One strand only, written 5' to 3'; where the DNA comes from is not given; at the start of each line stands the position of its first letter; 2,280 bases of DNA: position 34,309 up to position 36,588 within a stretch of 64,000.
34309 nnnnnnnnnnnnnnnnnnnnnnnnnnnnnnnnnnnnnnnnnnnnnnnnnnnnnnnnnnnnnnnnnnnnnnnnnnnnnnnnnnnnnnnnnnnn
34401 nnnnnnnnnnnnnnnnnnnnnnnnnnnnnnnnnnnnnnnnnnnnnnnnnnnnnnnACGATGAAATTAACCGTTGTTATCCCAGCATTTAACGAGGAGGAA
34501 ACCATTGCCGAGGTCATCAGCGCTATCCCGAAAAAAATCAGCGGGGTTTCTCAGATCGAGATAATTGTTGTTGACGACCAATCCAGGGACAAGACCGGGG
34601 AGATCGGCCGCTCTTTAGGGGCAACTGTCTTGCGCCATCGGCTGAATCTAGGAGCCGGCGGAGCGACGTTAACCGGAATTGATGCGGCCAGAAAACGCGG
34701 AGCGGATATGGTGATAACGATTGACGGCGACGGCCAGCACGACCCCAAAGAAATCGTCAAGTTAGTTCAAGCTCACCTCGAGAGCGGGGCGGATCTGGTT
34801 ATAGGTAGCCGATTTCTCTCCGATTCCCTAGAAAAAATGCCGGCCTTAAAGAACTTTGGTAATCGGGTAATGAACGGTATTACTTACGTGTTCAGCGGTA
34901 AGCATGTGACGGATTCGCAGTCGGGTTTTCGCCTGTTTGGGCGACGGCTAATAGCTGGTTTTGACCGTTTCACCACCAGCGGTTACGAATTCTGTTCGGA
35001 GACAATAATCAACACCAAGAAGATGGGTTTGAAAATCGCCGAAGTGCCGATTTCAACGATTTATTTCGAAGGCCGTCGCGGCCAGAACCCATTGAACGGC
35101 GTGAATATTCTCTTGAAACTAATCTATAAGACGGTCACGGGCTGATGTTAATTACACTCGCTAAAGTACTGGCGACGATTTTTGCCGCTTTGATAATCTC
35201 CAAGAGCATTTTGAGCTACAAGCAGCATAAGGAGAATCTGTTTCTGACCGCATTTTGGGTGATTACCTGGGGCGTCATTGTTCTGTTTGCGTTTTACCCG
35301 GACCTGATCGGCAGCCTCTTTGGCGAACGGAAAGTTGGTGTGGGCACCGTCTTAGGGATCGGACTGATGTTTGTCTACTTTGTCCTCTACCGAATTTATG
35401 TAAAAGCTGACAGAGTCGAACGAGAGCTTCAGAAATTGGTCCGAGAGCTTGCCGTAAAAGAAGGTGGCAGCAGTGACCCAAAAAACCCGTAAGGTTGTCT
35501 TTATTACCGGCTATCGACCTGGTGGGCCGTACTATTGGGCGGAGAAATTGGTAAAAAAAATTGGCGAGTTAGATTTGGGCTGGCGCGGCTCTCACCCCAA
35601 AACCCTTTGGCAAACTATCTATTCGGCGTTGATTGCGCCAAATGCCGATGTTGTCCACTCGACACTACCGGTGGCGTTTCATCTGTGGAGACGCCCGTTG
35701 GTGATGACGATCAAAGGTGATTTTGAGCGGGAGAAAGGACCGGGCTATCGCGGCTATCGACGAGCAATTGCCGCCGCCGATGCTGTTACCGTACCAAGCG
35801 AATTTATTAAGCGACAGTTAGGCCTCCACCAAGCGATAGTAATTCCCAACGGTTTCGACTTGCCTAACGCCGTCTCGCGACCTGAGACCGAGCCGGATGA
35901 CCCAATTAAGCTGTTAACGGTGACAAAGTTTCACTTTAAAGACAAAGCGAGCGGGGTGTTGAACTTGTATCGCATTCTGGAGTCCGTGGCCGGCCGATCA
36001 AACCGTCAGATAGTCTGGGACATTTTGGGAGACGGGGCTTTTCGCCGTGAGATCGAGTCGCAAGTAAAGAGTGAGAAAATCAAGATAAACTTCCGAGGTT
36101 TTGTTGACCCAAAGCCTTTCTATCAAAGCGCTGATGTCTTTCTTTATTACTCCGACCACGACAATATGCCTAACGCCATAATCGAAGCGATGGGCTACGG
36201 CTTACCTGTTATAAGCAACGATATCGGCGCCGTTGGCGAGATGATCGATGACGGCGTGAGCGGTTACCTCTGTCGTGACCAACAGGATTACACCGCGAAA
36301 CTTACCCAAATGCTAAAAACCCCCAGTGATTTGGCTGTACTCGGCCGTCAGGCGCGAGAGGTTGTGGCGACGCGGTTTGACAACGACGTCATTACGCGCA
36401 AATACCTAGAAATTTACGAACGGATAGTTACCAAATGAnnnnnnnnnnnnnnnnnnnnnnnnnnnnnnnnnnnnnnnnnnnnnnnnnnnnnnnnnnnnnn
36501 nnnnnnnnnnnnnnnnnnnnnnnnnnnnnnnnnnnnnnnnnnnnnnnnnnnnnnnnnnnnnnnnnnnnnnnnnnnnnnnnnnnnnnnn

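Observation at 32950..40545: GtrB/Dpm1-like GT2 with three candidate GT-C membrane glycosyltransferases, two of them tandem paralogs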

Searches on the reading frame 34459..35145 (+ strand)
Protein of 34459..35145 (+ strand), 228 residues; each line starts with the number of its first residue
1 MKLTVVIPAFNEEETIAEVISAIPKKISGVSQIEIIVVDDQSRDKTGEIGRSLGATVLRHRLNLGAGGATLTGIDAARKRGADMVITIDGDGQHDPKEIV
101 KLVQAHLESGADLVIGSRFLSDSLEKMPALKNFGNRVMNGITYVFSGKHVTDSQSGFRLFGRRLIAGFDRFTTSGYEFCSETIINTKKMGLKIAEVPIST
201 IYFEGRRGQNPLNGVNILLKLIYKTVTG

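Call 4: search_protein_families(library=pfam, proteins=[window:34459-35145:+], max_evalue=0.1)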
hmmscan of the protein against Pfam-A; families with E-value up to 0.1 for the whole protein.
window:34459-35145:+ (228 aa): 4 families
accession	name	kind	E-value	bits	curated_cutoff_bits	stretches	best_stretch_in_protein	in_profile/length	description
PF00535.33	Glycos_transf_2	-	8e-26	91.4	23.3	1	4-164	1-163/168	Glycosyl transferase family 2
PF13641.12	Glyco_tranf_2_3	-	3.3e-06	27.7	27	1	3-121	3-126/230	Glycosyltransferase like family 2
PF02310.24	B12-binding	-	0.016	15.5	32.1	1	93-155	37-96/121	B12 binding domain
PF10111.15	Glyco_tranf_2_2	-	0.021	14.8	27.3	1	4-89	1-89/276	Glycosyltransferase like family 2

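Call 5: search_protein_families(library=ncbifam, proteins=[window:34459-35145:+], max_evalue=0.1)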
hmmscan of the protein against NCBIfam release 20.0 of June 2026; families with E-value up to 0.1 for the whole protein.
window:34459-35145:+ (228 aa): 26 families (the best 25 are shown)
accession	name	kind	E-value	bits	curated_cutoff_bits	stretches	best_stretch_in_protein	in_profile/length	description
NF058614.1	PPMAGASynPpgS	equivalog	2.1e-39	135.3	370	1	5-220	4-218/226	polyprenyl-phospho-N-acetylgalactosaminyl synthase PpgS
TIGR04182.1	glyco_TIGR04182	equivalog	9.8e-30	103.9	325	1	3-216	2-209/293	S-layer glycoprotein N-glycosyltransferase AglJ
NF041391.1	DPhHxTase_Halo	equivalog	2.6e-23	82.1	375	1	9-220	3-203/213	dolichyl-phosphate hexose transferase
NF047588.1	GlcsyltransPgfSStrep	equivalog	3.6e-17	62.5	500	1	1-168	1-167/308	glycosyltransferase PgfS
NF010496.0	PRK13915.1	equivalog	2.2e-12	46.7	262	1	2-104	32-140/307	glucosyl-3-phosphoglycerate synthase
NF007986.1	PRK10714.1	equivalog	9.9e-12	44.5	529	1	2-166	7-170/316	undecaprenyl-phosphate 4-deoxy-4-formamido-L-arabinose transferase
NF041875.1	EPS_EpsD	equivalog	3e-11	43.3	370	1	3-138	1-136/325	exopolysaccharide biosynthesis glycosyltransferase EpsD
TIGR03469.1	HpnB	hypoth_equivalog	1.5e-10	40.6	379.25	1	3-114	46-168/386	hopene-associated glycosyltransferase HpnB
TIGR03937.1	PgaC_IcaA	equivalog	8.9e-10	38.1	422.3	1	3-107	47-151/407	poly-beta-1,6-N-acetyl-D-glucosamine synthase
TIGR04283.1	glyco_like_mftF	equivalog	6e-09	35.8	182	1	3-61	1-57/221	TIGR04283 family arsenosugar biosynthesis glycosyltransferase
TIGR03965.1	mycofact_glyco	equivalog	8.7e-09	34.7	280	1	3-104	76-177/467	mycofactocin biosynthesis glycosyltransferase MftF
NF041865.1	EpsU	equivalog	1.1e-08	34.5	700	1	2-112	40-152/394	exopolysaccharide biosynthesis GT2 family glycosyltransferase EpsU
TIGR03111.1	glyc2_xrt_Gpos1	hypoth_equivalog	2.4e-06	26.6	363.95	1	2-105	50-155/439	TIGR03111 family XrtG-associated glycosyltransferase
NF045692.1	OglycostaseCruG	equivalog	2.8e-06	26.5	600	1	2-119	42-166/386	2'-O-glycosyltransferase CruG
NF038302.1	EPS_HpsE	equivalog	5.8e-06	25.5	300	1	1-55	1-56/307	hormogonium polysaccharide biosynthesis glycosyltransferase HpsE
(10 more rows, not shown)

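Call 45: search_solved_structures(query=window:34459-35145:+, max_evalue=0.00001)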
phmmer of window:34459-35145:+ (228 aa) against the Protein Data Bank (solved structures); distinct sequences matched with E-value up to 0.00001: 4.
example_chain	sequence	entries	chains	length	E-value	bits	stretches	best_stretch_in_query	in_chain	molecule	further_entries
5mlz_A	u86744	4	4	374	1.3e-20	77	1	1-218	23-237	Dolichol monophosphate mannose synthase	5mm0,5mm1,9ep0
9bhc_C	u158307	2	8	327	1.9e-08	37.3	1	2-155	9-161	Undecaprenyl-phosphate 4-deoxy-4-formamido-L-arabinose transferase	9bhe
8vxh_A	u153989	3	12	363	2.4e-08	37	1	2-154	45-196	Undecaprenyl-phosphate 4-deoxy-4-formamido-L-arabinose transferase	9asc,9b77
9hwj_A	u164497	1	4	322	7.7e-08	35.3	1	2-152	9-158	Undecaprenyl-phosphate 4-deoxy-4-formamido-L-arabinose transferase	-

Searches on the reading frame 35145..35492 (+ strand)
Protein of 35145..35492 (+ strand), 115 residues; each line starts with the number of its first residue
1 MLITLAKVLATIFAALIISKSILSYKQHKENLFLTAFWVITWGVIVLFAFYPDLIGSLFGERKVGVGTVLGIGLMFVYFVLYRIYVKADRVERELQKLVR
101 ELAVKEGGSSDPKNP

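Call 4: search_protein_families(library=pfam, proteins=[window:35145-35492:+], max_evalue=0.1)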
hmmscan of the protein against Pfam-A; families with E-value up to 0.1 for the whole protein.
window:35145-35492:+ (115 aa): 3 families
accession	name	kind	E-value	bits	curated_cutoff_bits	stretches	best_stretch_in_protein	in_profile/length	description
PF10066.14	DUF2304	-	4.2e-13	49.9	25.5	1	7-106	3-104/106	Uncharacterized conserved protein (DUF2304)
PF04341.17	DUF485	-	1.8e-05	25.1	28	1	34-98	21-82/88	Protein of unknown function, DUF485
PF16954.10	HRG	-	0.008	17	27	0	2-39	13-46/52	Haem-transporter, endosomal/lysosomal, haem-responsive gene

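Call 5: search_protein_families(library=ncbifam, proteins=[window:35145-35492:+], max_evalue=0.1)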
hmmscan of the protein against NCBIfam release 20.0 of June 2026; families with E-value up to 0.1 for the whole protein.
window:35145-35492:+ (115 aa): 1 family
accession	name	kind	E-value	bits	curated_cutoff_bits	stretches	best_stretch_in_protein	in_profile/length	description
NF002839.0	PRK03072.1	equivalog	0.077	12.1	412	0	25-104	3-83/291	zinc metalloprotease HtpX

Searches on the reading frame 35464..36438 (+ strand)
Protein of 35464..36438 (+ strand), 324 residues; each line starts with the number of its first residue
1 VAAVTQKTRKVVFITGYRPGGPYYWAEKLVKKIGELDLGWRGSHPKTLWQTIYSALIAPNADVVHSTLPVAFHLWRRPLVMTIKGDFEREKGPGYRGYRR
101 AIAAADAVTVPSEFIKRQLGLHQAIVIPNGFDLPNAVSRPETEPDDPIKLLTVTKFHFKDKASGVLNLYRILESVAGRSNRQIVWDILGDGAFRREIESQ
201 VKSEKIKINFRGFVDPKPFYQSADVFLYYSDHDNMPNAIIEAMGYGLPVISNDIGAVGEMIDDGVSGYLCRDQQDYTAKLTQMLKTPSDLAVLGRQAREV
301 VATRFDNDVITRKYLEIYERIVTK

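Call 4: search_protein_families(library=pfam, proteins=[window:35464-36438:+], max_evalue=0.1)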
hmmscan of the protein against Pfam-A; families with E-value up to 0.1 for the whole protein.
window:35464-36438:+ (324 aa): 5 families
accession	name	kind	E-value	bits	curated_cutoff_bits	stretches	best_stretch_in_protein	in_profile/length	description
PF13692.12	Glyco_trans_1_4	-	1.8e-22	80.6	27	1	150-285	4-141/142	Glycosyl transferases group 1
PF00534.26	Glycos_transf_1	-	1.2e-19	71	26.4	1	140-299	8-171/172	Glycosyl transferases group 1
PF13439.12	Glyco_transf_4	-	9.7e-09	35.9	28.5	1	39-133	51-168/170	Glycosyltransferase Family 4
PF13524.12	Glyco_trans_1_2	-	3.6e-05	24.2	25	1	207-313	28-141/144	Glycosyl transferase-like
PF13579.12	Glyco_trans_4_4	-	0.00025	21.9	29.7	1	46-129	61-157/158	Glycosyl transferase 4-like domain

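Call 5: search_protein_families(library=ncbifam, proteins=[window:35464-36438:+], max_evalue=0.1)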
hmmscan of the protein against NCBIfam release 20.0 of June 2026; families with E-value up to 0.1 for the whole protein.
window:35464-36438:+ (324 aa): 37 families (the best 25 are shown)
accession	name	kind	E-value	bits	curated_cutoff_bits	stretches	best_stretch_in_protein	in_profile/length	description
TIGR03088.1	stp2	hypoth_equivalog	1.1e-20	74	409.05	1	136-321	183-373/374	TIGR03088 family PEP-CTERM/XrtA system glycosyltransferase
TIGR03999.1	thiol_BshA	equivalog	9.5e-20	70.8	273.7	1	165-322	214-374/375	N-acetyl-alpha-D-glucosaminyl L-malate synthase BshA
NF041876.1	EPS_EpsE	equivalog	6.8e-18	65.1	400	1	124-308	188-383/389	exopolysaccharide biosynthesis GT4 family glycosyltransferase EpsE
NF038229.1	Glyco4_Geo_Pelo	equivalog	1.5e-16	60.4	400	1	219-322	234-337/338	GPMC system family 4 glycosyltransferase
NF038295.1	EPS_HpsP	equivalog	7.7e-12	44.9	550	1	190-322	250-388/388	hormogonium polysaccharide biosynthesis glycosyltransferase HpsP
NF046085.1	XrtY_assoc_Gly1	equivalog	8.1e-12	44.7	400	1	122-323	182-386/387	XrtY-associated glycosyltransferase XYAG1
TIGR04005.1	wcaL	equivalog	3.8e-11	42.5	537.6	1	128-315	203-400/406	colanic acid biosynthesis glycosyltransferase WcaL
NF053787.1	GlcN_PG_synth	equivalog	4.6e-11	42.2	480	1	221-322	260-360/361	N-acetylglucosaminyl phosphatidylglycerol synthase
TIGR04157.1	glyco_rSAM_CFB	subfamily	3.6e-09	36.1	400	1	187-318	263-406/406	TIGR04157 family glycosyltransferase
NF050056.1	ProtGlycPglH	equivalog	4.7e-09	35.8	600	1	170-320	199-352/354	GalNAc-alpha-(1->4)-GalNAc-alpha-(1->3)-diNAcBac-PP-undecaprenol alpha-1,4-N-acetyl-D-galactosaminyltransferase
NF053513.1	Gtran_IagA_BgsA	equivalog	5.8e-09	35.4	460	1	194-322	203-332/333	LTA glycolipid anchor biosynthesis glycosyltransferase, IagA/BgsA family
NF012034.0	PRK15490.1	equivalog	6.7e-09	34.7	813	1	187-295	434-543/578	Vi polysaccharide biosynthesis glycosyltransferase TviE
NF049988.1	MGlcDAGSynMgs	equivalog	9.2e-09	35.1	400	1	187-323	249-389/398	alpha-monoglucosyldiacylglycerol synthase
NF047880.1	glyco_SdgA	exception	1e-08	34.2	800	1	180-317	344-486/488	serine-aspartate repeat adhesin O-glycosyltransferase SdgA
NF047684.1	TeichurnBiosyTuaC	equivalog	1.3e-08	34.2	550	1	161-322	230-390/391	teichuronic acid biosynthesis protein TuaC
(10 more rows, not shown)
